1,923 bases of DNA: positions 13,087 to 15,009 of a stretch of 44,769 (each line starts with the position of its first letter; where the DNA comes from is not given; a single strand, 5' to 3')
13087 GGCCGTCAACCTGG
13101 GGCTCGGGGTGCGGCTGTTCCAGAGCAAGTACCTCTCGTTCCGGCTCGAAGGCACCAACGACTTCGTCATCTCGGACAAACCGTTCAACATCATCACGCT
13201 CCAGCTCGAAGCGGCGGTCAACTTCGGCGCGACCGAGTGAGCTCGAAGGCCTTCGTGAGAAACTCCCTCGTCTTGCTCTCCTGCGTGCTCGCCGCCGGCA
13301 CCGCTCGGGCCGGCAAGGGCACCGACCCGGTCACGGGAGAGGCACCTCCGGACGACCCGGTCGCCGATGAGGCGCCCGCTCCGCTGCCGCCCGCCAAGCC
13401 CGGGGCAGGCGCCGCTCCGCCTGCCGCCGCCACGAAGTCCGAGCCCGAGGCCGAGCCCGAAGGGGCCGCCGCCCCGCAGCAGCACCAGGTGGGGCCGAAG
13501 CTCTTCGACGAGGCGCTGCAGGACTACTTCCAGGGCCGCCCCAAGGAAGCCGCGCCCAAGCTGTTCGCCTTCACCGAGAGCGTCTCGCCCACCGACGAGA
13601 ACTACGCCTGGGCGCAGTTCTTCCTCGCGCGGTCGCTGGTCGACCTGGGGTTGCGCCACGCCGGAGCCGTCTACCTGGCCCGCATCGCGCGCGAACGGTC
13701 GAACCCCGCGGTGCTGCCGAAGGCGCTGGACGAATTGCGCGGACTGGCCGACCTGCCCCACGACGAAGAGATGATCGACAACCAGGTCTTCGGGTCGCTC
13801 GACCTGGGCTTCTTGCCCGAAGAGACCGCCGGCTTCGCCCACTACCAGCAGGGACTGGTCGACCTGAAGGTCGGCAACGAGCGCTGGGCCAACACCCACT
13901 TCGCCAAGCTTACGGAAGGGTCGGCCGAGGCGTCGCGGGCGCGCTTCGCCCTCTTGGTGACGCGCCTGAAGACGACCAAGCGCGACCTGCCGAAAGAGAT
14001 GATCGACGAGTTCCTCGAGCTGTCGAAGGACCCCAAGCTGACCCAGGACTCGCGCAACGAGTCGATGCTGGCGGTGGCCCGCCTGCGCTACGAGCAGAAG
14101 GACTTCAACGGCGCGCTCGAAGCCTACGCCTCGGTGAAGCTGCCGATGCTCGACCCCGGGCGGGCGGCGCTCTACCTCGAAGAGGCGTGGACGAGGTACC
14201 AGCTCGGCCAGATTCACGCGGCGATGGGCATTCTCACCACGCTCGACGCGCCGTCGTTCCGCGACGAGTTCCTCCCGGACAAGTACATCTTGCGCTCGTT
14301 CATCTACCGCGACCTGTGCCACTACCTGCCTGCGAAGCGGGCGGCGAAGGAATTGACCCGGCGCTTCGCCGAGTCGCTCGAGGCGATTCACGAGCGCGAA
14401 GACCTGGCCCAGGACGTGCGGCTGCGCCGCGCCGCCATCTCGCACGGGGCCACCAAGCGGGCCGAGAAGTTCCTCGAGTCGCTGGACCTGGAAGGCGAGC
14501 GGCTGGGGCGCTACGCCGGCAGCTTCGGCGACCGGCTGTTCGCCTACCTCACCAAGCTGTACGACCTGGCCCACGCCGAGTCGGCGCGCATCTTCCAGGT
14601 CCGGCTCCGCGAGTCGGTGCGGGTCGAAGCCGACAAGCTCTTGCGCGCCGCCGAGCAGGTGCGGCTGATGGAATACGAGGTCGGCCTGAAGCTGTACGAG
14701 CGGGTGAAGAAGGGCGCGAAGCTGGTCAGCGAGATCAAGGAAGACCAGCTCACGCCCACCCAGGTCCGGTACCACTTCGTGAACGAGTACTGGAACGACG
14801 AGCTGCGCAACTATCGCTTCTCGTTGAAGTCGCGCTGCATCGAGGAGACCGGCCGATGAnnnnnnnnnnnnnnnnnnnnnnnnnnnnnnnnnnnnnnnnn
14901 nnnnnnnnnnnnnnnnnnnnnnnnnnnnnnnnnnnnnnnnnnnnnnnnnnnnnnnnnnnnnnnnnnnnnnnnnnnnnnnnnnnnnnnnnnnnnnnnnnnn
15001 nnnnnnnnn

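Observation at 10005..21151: Nine-gene translationally coupled Glt/Nfs-like operon with a non-canonical gene order and no motor genes in view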

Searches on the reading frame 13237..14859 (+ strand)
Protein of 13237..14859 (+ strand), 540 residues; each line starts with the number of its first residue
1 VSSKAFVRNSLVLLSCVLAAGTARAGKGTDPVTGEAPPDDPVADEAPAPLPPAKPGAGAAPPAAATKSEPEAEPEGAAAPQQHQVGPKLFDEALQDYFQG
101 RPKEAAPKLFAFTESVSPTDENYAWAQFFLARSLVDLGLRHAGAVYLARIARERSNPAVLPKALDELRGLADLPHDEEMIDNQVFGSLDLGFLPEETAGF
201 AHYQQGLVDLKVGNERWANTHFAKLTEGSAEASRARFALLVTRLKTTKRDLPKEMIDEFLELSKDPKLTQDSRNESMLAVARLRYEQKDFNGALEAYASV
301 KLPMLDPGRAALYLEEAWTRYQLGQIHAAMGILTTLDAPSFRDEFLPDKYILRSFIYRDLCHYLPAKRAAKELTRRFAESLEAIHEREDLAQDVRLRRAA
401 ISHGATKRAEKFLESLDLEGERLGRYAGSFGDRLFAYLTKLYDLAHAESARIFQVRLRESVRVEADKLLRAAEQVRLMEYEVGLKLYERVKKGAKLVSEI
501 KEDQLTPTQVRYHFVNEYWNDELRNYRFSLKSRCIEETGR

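Call 4: search_protein_families(library=pfam, proteins=[window:13237-14859:+], max_evalue=0.01)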
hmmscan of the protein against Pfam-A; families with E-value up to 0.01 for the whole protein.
window:13237-14859:+ (540 aa): 2 families
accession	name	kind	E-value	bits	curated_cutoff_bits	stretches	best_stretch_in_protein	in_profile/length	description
PF14559.12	TPR_19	-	0.00013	22.6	25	0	286-338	3-53/68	Tetratricopeptide repeat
PF13371.12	TPR_9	-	0.00095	19.6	35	0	288-332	9-51/73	Tetratricopeptide repeat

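Call 5: search_protein_families(library=ncbifam, proteins=[window:13237-14859:+], max_evalue=0.01)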
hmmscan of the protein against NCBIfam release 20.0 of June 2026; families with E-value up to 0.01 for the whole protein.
window:13237-14859:+ (540 aa): 1 family
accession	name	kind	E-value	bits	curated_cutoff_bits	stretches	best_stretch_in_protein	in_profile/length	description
NF033756.1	gliding_GltC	equivalog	6.7e-21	74.6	450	1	263-379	314-428/622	adventurous gliding motility protein GltC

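Call 53: search_solved_structures(query=window:13237-14859:+, max_evalue=1)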
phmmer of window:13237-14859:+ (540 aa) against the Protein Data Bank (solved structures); distinct sequences matched with E-value up to 1: 0.
